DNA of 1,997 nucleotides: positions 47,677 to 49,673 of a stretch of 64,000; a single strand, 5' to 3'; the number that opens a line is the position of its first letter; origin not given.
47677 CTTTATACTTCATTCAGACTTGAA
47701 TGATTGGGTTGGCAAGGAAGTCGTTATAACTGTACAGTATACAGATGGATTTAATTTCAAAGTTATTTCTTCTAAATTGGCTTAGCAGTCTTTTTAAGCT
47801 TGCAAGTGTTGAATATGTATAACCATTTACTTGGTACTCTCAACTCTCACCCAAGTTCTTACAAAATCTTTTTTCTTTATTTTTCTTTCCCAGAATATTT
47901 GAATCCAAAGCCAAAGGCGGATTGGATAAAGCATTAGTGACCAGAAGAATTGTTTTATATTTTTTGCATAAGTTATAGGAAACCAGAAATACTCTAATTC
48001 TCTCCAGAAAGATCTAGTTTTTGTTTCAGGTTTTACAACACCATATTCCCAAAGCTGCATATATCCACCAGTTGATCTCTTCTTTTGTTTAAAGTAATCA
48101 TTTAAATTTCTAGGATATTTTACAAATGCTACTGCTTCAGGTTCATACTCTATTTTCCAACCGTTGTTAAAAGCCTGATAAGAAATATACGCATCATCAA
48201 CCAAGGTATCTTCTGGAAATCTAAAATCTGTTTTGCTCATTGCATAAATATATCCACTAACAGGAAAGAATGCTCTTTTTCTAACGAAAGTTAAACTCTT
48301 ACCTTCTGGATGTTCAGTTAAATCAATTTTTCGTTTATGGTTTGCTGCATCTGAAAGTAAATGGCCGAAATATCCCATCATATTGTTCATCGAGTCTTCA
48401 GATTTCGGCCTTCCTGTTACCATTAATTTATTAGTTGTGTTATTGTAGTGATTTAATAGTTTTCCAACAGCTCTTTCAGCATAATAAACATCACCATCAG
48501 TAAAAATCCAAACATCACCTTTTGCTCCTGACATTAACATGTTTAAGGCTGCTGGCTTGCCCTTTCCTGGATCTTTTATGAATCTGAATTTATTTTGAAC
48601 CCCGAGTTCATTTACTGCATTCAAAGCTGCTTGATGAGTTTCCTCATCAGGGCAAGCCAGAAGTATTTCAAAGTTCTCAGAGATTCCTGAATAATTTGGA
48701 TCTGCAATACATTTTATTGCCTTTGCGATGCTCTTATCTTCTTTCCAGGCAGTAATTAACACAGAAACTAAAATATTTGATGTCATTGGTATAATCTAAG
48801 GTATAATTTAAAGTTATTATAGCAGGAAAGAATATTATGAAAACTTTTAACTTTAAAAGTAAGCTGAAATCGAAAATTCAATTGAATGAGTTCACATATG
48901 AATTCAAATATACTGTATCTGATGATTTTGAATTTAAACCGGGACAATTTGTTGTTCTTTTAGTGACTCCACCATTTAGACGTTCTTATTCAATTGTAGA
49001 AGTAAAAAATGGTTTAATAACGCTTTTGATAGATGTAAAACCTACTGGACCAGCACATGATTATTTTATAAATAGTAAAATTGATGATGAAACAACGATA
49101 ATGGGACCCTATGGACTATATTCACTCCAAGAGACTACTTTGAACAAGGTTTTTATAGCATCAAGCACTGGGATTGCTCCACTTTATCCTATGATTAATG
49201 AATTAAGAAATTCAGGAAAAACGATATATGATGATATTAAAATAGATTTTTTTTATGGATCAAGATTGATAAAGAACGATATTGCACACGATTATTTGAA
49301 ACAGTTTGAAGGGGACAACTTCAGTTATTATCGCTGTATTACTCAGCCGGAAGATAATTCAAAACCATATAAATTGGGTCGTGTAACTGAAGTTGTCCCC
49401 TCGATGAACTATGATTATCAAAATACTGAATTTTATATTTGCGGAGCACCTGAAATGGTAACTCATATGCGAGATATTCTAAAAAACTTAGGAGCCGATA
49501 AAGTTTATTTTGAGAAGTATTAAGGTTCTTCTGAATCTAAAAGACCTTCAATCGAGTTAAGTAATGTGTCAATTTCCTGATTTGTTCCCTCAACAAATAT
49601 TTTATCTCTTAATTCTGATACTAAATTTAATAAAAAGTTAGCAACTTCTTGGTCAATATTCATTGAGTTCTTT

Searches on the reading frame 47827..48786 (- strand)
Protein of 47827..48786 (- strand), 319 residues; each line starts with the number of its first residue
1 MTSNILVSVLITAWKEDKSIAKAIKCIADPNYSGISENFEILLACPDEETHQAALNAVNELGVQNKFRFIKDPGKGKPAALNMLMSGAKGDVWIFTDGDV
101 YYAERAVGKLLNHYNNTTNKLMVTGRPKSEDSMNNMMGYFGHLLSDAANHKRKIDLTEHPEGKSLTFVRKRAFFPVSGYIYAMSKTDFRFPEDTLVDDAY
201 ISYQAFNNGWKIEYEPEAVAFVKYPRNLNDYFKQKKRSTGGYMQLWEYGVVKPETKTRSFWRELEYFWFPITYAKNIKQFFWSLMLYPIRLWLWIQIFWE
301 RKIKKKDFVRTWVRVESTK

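Call 10: search_protein_families(library=pfam, proteins=[window:47827-48786:-], max_evalue=0.01)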
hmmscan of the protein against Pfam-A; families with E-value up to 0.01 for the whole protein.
window:47827-48786:- (319 aa): 3 families
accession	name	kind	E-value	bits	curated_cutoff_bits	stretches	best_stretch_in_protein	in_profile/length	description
PF13641.12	Glyco_tranf_2_3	-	4.6e-10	40.3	27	1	7-240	3-229/230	Glycosyltransferase like family 2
PF00535.33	Glycos_transf_2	-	7.6e-10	39.4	23.3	1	8-139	1-128/168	Glycosyl transferase family 2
PF13632.12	Glyco_trans_2_3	-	1.1e-07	32.3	27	1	166-291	77-179/198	Glycosyl transferase family group 2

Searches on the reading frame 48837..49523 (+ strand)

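Call 33: search_protein_families(library=pfam, proteins=[window:48837-49523:+], max_evalue=0.01)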
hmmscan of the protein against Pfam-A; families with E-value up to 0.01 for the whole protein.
window:48837-49523:+ (228 aa): 2 families
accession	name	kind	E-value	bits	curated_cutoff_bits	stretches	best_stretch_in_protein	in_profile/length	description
PF00175.26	NAD_binding_1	-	4e-09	37.5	22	1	106-212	1-108/109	Oxidoreductase NAD-binding domain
PF00970.30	FAD_binding_6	-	0.00011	22.9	21.1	1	10-94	4-96/99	Oxidoreductase FAD-binding domain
